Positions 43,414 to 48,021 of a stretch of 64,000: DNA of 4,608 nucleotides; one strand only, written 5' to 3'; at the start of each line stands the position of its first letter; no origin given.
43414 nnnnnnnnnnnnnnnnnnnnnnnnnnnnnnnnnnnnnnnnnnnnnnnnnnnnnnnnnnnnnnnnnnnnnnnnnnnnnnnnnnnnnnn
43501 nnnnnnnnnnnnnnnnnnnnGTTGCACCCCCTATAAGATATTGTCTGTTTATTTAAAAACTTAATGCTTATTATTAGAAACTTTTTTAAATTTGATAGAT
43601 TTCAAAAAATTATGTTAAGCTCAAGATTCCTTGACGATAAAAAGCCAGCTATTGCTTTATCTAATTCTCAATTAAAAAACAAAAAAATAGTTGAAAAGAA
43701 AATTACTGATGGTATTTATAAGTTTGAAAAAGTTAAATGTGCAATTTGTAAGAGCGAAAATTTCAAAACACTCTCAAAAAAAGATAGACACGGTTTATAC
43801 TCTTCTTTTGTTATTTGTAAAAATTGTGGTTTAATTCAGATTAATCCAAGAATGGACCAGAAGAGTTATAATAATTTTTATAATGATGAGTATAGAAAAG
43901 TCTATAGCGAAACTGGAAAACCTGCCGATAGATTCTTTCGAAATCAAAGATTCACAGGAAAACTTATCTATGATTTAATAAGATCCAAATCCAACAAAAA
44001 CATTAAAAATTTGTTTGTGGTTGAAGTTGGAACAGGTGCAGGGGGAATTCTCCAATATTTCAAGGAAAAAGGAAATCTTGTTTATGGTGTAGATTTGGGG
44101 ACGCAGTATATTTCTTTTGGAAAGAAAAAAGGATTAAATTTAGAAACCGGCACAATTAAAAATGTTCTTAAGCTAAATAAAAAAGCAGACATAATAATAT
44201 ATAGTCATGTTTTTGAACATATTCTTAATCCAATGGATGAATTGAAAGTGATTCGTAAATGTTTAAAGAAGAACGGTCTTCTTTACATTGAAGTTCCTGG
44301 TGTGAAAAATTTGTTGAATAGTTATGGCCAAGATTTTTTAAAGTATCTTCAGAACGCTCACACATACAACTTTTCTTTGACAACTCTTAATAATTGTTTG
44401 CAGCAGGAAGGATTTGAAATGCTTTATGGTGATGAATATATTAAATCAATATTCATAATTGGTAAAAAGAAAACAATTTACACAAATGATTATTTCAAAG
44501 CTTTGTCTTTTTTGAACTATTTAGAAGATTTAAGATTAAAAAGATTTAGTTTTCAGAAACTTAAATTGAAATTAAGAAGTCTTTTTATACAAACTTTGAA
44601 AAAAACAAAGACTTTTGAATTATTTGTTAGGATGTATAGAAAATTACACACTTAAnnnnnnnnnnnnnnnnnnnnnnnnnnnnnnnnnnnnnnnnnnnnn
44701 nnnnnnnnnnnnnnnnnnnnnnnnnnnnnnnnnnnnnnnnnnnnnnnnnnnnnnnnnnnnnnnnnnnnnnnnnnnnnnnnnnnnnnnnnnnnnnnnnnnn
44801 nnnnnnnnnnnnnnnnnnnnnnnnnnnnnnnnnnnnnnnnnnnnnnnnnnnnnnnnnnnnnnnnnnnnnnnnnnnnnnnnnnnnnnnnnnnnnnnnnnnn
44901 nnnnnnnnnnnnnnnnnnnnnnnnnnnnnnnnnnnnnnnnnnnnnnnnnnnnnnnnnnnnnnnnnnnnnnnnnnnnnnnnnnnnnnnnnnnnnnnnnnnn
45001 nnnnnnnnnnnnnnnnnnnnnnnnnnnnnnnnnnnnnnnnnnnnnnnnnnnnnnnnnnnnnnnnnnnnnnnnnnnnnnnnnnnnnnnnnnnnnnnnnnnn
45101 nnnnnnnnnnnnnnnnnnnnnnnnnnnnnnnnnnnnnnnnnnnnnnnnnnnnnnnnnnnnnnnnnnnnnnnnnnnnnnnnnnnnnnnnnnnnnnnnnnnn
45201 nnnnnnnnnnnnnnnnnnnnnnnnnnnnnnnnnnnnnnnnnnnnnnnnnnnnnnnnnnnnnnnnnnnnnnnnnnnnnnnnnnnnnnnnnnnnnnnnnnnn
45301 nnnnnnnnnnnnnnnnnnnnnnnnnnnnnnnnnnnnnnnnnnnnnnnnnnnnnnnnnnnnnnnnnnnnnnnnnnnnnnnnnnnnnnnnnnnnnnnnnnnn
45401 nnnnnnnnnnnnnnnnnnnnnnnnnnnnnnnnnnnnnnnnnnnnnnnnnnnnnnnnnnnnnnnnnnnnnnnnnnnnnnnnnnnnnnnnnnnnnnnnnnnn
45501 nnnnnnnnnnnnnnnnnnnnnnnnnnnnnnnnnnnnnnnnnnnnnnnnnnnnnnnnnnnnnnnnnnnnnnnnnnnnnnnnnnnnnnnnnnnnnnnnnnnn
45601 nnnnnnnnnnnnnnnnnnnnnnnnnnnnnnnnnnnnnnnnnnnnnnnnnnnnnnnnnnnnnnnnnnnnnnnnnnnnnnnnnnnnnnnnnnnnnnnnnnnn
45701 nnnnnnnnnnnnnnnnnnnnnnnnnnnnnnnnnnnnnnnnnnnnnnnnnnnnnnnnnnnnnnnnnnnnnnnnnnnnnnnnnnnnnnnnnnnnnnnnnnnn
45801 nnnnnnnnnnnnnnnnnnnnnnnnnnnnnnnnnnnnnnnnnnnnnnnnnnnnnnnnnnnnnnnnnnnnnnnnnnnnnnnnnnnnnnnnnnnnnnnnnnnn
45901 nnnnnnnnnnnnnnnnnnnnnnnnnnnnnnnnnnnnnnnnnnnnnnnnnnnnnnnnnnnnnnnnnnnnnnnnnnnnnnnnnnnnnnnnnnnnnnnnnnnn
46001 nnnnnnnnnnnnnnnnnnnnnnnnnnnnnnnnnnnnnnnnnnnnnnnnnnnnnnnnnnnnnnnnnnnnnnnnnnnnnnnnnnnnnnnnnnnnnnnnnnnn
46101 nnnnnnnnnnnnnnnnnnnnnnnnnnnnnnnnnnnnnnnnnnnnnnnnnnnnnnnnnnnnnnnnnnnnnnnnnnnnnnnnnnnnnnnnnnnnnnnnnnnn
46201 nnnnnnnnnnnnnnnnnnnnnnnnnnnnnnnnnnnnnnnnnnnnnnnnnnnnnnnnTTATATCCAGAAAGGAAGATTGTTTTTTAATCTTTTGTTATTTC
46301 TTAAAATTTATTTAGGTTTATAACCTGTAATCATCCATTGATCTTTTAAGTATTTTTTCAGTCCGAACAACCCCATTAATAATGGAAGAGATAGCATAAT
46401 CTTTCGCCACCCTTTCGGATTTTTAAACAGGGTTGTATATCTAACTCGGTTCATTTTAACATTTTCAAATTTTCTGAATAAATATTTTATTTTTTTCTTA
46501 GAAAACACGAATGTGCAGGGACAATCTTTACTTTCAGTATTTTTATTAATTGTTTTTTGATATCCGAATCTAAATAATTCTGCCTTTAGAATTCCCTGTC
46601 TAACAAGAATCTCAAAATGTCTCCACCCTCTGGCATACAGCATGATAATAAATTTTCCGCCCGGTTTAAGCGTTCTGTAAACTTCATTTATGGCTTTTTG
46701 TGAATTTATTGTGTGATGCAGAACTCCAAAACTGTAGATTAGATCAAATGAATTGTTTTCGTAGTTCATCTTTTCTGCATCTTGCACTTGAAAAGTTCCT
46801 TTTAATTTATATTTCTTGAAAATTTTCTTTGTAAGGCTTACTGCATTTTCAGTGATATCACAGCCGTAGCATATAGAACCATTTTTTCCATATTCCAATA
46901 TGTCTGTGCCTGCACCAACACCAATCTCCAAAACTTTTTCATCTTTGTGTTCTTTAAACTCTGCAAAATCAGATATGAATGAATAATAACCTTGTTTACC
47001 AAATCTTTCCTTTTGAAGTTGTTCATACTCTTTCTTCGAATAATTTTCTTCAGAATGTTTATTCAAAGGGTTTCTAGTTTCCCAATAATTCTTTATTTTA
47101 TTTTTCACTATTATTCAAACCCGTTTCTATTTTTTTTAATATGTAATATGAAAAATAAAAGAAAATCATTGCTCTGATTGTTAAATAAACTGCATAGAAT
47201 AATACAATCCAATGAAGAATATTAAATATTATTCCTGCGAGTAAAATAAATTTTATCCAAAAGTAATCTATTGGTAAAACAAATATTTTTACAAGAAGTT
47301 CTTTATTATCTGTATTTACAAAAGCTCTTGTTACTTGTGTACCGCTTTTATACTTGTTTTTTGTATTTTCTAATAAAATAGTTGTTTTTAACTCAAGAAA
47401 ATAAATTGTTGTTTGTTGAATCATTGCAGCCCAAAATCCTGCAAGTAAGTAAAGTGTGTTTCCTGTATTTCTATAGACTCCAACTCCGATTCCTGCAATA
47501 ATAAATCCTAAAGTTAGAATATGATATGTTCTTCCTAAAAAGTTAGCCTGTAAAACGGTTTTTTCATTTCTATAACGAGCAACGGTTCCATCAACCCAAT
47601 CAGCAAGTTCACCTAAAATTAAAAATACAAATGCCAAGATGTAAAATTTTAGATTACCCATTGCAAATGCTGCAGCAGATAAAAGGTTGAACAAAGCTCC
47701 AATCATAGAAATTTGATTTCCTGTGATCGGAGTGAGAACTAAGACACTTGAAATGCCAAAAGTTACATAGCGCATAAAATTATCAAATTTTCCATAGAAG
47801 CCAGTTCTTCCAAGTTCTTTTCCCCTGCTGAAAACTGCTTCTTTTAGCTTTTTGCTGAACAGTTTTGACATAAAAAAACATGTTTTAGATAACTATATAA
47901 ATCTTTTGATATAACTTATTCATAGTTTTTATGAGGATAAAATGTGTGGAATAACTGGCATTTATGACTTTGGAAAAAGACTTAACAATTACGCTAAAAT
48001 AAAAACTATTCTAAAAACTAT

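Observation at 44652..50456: Teichoic-acid-like polyol-phosphate machinery (TagD-like, TagF-like, CDP-alcohol phosphotransferases) in an archaeon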

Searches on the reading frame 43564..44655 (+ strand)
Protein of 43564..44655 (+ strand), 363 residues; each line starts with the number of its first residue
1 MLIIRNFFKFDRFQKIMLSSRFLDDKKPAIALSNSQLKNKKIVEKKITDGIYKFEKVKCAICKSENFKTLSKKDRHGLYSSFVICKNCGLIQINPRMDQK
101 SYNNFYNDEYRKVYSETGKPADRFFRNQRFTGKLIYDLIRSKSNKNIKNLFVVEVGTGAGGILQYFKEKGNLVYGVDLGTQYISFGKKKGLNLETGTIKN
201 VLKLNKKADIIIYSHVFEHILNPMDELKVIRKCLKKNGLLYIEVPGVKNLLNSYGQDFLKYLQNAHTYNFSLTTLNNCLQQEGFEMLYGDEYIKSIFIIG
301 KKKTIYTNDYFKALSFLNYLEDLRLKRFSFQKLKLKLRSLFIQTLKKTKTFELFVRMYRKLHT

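Call 3: search_protein_families(library=pfam, proteins=[window:43564-44655:+], max_evalue=0.01)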
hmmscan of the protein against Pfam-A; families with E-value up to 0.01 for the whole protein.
window:43564-44655:+ (363 aa): 5 families
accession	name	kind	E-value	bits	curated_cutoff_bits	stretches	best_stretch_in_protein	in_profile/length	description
PF13489.12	Methyltransf_23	-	8.6e-18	65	27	1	138-287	12-162/164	Methyltransferase domain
PF08241.18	Methyltransf_11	-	2.7e-10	41.2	21.2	1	153-242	1-95/95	Methyltransferase domain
PF08242.18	Methyltransf_12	-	1.7e-08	35.5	30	1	153-240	1-98/98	Methyltransferase domain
PF13847.12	Methyltransf_31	-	4.1e-07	30.2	27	1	149-253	4-121/145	Methyltransferase domain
PF13649.12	Methyltransf_25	-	6.9e-07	30.3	27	1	152-238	1-97/97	Methyltransferase domain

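Call 6: search_protein_families(library=ncbifam, proteins=[window:43564-44655:+], max_evalue=0.01)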
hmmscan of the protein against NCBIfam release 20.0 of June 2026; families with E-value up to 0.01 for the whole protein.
window:43564-44655:+ (363 aa): 11 families
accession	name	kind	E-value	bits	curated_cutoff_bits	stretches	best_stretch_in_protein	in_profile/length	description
TIGR01983.1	UbiG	equivalog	5.2e-08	32.5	102.95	1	140-242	38-151/228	bifunctional 2-polyprenyl-6-hydroxyphenol methylase/3-demethylubiquinol 3-O-methyltransferase UbiG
NF045667.1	MTase_DVU1556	equivalog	5.5e-05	22.7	155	1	152-287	26-163/213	DVU_1556 family methyltransferase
TIGR02072.1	BioC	equivalog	0.00031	20.6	184.95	1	128-288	16-175/244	malonyl-ACP O-methyltransferase BioC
TIGR00452.1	TIGR00452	equivalog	0.00054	18.9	275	1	145-285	114-263/316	tRNA 5-methoxyuridine(34)/uridine 5-oxyacetic acid(34) synthase CmoB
TIGR04345.1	ovoA_Cterm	equivalog_domain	0.0013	18.3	170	1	206-293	133-219/242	putative 4-mercaptohistidine N1-methyltransferase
NF008264.0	PRK11036.1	equivalog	0.0015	18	366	1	145-242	41-147/261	tRNA uridine 5-oxyacetic acid(34) methyltransferase CmoM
NF010703.0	PRK14103.1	equivalog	0.0025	17.2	320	1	132-313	15-189/256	trans-aconitate 2-methyltransferase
TIGR04290.1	meth_Rta_06860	hypoth_equivalog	0.0035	16.8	300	1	139-241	40-149/226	TIGR04290 family methyltransferase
TIGR00478.1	tly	subfamily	0.0041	16.5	185.8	1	146-186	73-114/228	TlyA family rRNA (cytidine-2'-O)-methyltransferase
TIGR02081.1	metW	equivalog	0.0043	16.6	189.5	1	151-228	16-96/194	methionine biosynthesis protein MetW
NF043040.1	corrin_prot_MT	hypoth_equivalog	0.0081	15.6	180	0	148-243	41-148/216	corrinoid protein-associated methyltransferase CpaM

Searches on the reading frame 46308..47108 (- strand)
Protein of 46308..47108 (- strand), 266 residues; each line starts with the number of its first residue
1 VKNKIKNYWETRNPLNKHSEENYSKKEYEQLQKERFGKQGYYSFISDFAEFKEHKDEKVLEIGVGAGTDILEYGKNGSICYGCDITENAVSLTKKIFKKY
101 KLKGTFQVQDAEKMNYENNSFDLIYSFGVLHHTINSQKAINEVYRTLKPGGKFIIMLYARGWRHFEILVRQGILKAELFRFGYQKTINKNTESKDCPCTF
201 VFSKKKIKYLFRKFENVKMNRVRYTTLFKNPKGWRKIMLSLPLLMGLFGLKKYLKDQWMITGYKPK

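Call 3: search_protein_families(library=pfam, proteins=[window:46308-47108:-], max_evalue=0.01)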
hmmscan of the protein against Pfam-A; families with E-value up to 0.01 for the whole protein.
window:46308-47108:- (266 aa): 12 families
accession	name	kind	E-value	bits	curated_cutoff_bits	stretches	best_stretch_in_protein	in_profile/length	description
PF08241.18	Methyltransf_11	-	1.3e-21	77.5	21.2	1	60-155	1-95/95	Methyltransferase domain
PF13847.12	Methyltransf_31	-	3.3e-20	72.7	27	1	54-213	2-143/145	Methyltransferase domain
PF13649.12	Methyltransf_25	-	7.2e-19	68.7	27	1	59-151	1-97/97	Methyltransferase domain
PF08242.18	Methyltransf_12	-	2e-14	54.5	30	1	60-153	1-98/98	Methyltransferase domain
PF13489.12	Methyltransf_23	-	6.1e-14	52.5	27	1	45-162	13-123/164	Methyltransferase domain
PF01209.24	Ubie_methyltran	-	4.6e-09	36.4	20.1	1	56-157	48-153/233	ubiE/COQ5 methyltransferase family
PF20922.3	Anamorsin_N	-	0.00012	22.2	27.1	1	107-155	38-87/163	Anamorsin, N-terminal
PF05219.18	DREV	-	0.00034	20.2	26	1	47-157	86-188/265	DREV methyltransferase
PF05175.20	MTS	-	0.00037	20.6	23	1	51-157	27-140/170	Methyltransferase small domain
PF03848.20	TehB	-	0.0014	18.5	20.4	0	55-155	30-132/193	Tellurite resistance protein TehB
PF06325.19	PrmA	-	0.0021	18.1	22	1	53-155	159-258/296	Ribosomal protein L11 methyltransferase (PrmA)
PF08003.17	Methyltransf_9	-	0.0052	16.2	23.8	1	54-155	114-217/315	Protein of unknown function (DUF1698)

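Call 6: search_protein_families(library=ncbifam, proteins=[window:46308-47108:-], max_evalue=0.01)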
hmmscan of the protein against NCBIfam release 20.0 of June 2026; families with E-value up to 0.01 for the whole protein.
window:46308-47108:- (266 aa): 43 families (the best 25 are shown)
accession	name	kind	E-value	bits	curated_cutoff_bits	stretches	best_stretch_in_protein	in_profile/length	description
NF047649.1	MTase_UXPK_star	exception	5.6e-16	58.4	460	1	55-155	77-181/283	methyltransferase/UXPK-star double selenoprotein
NF041537.1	ArsM_AhpD_UU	exception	6.4e-14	51.5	510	1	53-155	74-180/345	arsenite methyltransferase/AhpD domain selenoprotein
NF008823.0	PRK11873.1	subfamily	2.5e-13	50.1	263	1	48-155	72-181/272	arsenite methyltransferase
NF041536.1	ArsM_DUF2284_UU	exception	3.2e-13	48.9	575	1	53-155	74-180/459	arsenite methyltransferase/DUF2284 domain selenoprotein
TIGR01934.1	MenG_MenH_UbiE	subfamily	4.3e-13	49.1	158.35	1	51-156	35-142/223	ubiquinone/menaquinone biosynthesis methyltransferase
NF040539.1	AST_met_ArsM_2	exception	4.4e-13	49.7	240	1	32-155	35-163/262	putative arsinothricin biosynthesis methyltransferase ArsM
TIGR01983.1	UbiG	equivalog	5.7e-12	45.4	102.95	1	43-165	45-161/228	bifunctional 2-polyprenyl-6-hydroxyphenol methylase/3-demethylubiquinol 3-O-methyltransferase UbiG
TIGR02072.1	BioC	equivalog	1.5e-11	44.6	184.95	1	50-155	29-132/244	malonyl-ACP O-methyltransferase BioC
NF001241.0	PRK00216.1-2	equivalog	1.1e-10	41.6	327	1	53-172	49-165/231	demethylmenaquinone methyltransferase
NF045649.1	2X_seleno_MduS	exception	2.5e-10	39.8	380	1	49-165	35-157/338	methyltransferase domain-containing selenoprotein MduS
NF001244.0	PRK00216.1-5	equivalog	3.5e-10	39.6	216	1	51-156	44-154/236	bifunctional demethylmenaquinone methyltransferase/2-methoxy-6-polyprenyl-1,4-benzoquinol methylase UbiE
NF045667.1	MTase_DVU1556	equivalog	1.4e-09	37.8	155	1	51-160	20-125/213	DVU_1556 family methyltransferase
NF043040.1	corrin_prot_MT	hypoth_equivalog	1.9e-09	37.3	180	1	51-156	37-148/216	corrinoid protein-associated methyltransferase CpaM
NF001242.0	PRK00216.1-3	equivalog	6.6e-09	35.5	351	1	53-158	68-178/258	bifunctional demethylmenaquinone methyltransferase/2-methoxy-6-polyprenyl-1,4-benzoquinol methylase UbiE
NF052510.1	methyltran_MpqE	exception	8.9e-09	35.1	335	1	52-161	43-157/234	methyl-plastoquinone biosynthesis methyltransferase MpqE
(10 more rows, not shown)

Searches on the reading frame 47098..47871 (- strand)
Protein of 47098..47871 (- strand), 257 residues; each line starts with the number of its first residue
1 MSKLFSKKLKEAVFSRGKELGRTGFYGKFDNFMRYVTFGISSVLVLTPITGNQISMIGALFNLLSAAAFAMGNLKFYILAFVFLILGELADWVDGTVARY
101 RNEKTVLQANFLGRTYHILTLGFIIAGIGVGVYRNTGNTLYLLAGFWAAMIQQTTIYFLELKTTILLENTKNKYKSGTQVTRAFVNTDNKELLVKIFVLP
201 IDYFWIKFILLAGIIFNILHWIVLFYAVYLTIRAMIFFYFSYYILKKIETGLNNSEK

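Call 3: search_protein_families(library=pfam, proteins=[window:47098-47871:-], max_evalue=0.01)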
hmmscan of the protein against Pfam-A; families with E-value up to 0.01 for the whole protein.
window:47098-47871:- (257 aa): 1 family
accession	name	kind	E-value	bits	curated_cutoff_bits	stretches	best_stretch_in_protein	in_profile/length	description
PF01066.26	CDP-OH_P_transf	-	0.00089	20.1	22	1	52-106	5-57/152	CDP-alcohol phosphatidyltransferase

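Call 6: search_protein_families(library=ncbifam, proteins=[window:47098-47871:-], max_evalue=0.01)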
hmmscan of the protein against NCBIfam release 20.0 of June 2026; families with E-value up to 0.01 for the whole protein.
window:47098-47871:- (257 aa): 2 families
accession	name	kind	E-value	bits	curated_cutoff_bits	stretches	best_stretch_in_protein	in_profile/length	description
NF040950.1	archin_ph_syn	equivalog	3.4e-11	43.4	180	1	33-146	8-118/191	archaetidylinositol phosphate synthase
NF045883.1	PIPSynth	equivalog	9.9e-05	22.1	170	1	33-148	7-120/197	phosphatidylinositol phosphate synthase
